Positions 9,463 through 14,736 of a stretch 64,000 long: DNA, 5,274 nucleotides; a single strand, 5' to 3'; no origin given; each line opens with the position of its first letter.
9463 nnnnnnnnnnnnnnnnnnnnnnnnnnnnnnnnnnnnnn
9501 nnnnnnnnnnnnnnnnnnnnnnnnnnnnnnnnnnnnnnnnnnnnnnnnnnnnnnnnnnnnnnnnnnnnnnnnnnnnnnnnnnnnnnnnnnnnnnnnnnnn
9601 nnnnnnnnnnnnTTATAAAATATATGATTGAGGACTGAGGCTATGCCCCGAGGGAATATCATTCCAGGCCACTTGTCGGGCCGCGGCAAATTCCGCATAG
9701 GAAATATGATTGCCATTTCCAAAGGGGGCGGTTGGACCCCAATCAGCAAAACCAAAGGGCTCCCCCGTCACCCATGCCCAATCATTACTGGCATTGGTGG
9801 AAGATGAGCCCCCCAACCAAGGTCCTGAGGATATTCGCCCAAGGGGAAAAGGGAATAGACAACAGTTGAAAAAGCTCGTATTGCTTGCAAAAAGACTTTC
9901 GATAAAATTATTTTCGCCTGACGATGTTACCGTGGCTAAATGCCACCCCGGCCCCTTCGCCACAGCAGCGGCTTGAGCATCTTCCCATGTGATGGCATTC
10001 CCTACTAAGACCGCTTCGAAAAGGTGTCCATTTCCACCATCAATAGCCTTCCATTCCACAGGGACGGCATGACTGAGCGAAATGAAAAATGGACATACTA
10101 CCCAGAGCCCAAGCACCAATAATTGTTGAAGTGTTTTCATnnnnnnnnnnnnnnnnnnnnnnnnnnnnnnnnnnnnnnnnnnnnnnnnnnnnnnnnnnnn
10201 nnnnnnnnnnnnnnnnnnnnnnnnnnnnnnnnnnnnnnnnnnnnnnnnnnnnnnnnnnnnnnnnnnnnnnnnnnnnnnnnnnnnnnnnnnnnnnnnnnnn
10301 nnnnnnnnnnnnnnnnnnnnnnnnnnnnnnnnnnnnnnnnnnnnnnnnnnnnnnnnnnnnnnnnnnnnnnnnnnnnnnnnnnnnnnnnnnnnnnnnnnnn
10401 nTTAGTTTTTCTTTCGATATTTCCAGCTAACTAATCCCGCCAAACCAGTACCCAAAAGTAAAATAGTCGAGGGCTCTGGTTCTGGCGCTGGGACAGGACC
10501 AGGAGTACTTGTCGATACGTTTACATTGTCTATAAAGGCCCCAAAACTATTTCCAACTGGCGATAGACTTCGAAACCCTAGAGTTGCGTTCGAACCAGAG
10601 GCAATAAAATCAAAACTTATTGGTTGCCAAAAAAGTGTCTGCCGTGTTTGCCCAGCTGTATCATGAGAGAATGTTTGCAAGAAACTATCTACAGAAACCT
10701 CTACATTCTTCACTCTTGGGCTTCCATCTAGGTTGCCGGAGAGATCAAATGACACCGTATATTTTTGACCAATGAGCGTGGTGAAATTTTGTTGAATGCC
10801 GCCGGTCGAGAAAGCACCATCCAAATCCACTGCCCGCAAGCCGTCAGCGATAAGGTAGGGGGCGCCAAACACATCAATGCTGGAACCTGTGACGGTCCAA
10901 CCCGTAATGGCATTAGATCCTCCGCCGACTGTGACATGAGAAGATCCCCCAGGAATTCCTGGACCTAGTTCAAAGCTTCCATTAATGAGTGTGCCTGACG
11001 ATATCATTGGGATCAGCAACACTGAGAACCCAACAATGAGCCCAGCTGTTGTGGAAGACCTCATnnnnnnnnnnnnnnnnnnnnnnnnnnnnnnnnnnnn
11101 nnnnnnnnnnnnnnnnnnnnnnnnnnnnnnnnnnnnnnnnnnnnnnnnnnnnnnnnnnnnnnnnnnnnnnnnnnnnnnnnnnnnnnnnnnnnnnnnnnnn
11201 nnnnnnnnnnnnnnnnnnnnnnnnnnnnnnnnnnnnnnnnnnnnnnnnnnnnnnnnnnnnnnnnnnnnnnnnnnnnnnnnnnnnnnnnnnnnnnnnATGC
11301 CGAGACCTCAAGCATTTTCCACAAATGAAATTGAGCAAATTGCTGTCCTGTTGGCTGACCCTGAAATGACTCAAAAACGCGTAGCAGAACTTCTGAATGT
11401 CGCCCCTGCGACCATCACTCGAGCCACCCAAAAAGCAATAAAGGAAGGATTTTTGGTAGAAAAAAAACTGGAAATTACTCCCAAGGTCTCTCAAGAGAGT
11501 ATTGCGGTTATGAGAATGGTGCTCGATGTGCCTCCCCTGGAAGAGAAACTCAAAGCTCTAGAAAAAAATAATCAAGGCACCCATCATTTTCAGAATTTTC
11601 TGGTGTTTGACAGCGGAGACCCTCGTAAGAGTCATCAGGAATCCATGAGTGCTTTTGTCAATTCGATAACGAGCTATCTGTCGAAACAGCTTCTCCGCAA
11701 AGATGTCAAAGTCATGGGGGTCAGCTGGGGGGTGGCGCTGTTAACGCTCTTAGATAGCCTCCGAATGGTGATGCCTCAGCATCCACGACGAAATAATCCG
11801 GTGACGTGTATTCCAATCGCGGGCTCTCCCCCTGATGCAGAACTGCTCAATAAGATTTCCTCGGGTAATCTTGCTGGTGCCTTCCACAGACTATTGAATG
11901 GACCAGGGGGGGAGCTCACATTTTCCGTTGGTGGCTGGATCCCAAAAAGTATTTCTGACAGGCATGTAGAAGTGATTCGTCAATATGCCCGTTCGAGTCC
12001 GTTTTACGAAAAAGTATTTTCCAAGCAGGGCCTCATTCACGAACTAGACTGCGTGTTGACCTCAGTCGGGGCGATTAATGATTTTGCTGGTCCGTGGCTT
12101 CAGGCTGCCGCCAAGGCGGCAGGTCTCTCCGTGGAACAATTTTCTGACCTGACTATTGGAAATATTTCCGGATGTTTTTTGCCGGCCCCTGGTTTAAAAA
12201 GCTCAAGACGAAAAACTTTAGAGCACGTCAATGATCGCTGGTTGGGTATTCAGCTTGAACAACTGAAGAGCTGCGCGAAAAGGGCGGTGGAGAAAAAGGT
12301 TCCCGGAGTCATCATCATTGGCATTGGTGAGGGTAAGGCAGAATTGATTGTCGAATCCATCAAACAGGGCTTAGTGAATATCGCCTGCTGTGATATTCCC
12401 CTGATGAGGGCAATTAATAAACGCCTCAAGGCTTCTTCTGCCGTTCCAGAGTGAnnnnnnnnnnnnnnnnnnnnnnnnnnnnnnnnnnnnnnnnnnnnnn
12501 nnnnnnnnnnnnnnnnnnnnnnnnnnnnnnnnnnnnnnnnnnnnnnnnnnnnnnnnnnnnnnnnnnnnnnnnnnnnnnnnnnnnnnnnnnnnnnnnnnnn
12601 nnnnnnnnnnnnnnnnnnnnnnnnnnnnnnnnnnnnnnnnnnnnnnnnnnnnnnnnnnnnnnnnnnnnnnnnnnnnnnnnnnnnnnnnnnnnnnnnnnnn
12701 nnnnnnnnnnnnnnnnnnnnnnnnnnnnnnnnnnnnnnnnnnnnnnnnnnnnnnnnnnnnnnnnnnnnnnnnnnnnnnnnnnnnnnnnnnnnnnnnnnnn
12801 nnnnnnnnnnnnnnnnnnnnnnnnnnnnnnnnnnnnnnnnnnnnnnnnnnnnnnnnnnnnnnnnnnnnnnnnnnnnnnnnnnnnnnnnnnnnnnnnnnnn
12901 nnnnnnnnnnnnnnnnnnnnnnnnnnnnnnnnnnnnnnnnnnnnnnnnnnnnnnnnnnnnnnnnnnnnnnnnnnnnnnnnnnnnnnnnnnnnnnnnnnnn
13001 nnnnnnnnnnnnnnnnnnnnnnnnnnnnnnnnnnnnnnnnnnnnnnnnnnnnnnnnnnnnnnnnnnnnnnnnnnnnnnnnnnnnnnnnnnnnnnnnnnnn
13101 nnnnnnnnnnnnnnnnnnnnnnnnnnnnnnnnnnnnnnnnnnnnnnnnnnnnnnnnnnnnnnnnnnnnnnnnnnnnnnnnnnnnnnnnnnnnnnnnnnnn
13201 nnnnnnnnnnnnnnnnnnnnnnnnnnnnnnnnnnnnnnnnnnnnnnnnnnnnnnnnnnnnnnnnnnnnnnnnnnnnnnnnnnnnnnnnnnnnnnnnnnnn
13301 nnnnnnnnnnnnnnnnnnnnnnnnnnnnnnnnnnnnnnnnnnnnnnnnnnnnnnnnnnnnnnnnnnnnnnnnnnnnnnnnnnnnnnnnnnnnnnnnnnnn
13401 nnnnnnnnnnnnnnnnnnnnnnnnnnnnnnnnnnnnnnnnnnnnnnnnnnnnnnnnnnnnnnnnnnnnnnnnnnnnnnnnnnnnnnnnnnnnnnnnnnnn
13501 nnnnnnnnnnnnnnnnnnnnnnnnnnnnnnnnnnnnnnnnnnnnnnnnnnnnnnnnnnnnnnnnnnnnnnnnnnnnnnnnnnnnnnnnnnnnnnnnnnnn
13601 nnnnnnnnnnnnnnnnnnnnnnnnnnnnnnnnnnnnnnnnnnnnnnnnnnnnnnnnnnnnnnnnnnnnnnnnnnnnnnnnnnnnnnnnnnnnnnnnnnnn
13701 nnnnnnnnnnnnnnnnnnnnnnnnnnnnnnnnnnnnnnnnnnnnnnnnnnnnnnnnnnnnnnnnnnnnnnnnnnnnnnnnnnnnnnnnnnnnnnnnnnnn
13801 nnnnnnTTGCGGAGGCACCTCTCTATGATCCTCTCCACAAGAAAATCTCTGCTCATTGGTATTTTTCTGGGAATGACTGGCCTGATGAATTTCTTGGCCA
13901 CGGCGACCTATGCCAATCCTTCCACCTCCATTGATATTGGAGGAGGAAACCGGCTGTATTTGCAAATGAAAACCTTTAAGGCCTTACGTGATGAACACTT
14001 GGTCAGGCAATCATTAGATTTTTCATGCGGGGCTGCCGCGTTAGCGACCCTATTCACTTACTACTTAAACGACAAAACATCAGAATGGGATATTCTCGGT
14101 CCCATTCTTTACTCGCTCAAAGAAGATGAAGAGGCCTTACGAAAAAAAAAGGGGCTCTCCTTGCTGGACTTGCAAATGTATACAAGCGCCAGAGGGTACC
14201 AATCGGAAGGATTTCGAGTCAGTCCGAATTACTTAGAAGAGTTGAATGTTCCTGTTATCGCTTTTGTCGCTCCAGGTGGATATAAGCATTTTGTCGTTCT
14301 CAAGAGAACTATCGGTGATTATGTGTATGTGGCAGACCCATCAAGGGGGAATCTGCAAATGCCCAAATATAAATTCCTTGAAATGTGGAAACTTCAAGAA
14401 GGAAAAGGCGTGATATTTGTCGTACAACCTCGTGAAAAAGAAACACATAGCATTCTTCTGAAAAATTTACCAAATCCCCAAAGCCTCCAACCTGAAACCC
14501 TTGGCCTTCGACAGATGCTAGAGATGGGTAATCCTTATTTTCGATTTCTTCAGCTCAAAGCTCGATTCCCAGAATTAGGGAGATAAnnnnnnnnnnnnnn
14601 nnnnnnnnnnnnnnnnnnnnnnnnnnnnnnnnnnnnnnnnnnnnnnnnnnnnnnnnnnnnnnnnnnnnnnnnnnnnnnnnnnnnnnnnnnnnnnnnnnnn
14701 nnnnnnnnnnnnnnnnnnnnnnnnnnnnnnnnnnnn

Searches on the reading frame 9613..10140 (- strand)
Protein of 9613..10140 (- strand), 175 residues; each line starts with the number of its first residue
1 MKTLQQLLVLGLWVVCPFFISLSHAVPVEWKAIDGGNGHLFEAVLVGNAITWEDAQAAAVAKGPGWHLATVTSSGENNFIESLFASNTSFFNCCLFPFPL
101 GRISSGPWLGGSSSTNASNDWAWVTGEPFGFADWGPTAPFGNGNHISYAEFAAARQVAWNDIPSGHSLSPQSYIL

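Call 7: search_protein_families(library=pfam, proteins=[window:9613-10140:-], max_evalue=0.001)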
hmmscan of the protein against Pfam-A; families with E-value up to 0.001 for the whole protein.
window:9613-10140:- (175 aa): 0 families

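Call 47: search_protein_families(library=pfam, proteins=[window:9613-10140:-], max_evalue=0.01)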
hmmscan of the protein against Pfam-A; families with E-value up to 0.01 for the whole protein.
window:9613-10140:- (175 aa): 1 family
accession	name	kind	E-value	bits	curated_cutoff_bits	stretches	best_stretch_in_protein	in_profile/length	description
PF00059.27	Lectin_C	-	0.0036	18.5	22.6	1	51-162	4-95/107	Lectin C-type domain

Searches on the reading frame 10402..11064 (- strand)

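Call 7: search_protein_families(library=pfam, proteins=[window:10402-11064:-], max_evalue=0.001)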
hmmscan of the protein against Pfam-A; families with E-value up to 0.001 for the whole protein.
window:10402-11064:- (220 aa): 2 families
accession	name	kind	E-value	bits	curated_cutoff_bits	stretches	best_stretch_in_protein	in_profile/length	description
PF04862.18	DUF642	-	1e-17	64.8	27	1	25-183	2-156/157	Protein of unknown function (DUF642)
PF07589.16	PEP-CTERM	-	2.1e-06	28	20.7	1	196-218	3-24/24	PEP-CTERM motif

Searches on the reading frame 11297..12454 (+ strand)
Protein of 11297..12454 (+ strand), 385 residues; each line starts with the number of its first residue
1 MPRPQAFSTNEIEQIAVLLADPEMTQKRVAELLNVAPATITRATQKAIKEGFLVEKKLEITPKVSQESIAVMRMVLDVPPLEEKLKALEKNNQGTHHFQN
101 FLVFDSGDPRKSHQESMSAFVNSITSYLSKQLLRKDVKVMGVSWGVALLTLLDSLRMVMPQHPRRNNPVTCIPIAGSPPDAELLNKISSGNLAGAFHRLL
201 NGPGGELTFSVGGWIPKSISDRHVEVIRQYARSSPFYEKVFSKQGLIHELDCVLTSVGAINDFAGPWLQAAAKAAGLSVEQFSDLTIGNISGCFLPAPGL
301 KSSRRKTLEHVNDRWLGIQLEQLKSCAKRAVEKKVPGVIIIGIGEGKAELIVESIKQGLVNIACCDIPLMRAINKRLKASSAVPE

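Call 7: search_protein_families(library=pfam, proteins=[window:11297-12454:+], max_evalue=0.001)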
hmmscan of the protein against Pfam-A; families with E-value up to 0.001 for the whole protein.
window:11297-12454:+ (385 aa): 1 family
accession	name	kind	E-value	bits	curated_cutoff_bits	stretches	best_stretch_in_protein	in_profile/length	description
PF13412.12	HTH_24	-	1.1e-05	25.3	21.9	1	16-53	10-47/48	Winged helix-turn-helix DNA-binding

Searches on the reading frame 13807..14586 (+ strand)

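Call 7: search_protein_families(library=pfam, proteins=[window:13807-14586:+], max_evalue=0.001)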
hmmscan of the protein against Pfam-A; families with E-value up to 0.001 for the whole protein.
window:13807-14586:+ (259 aa): 1 family
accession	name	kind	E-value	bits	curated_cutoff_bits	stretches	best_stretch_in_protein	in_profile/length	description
PF03412.21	Peptidase_C39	-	5.6e-17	62.3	22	1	64-195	3-122/133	Peptidase C39 family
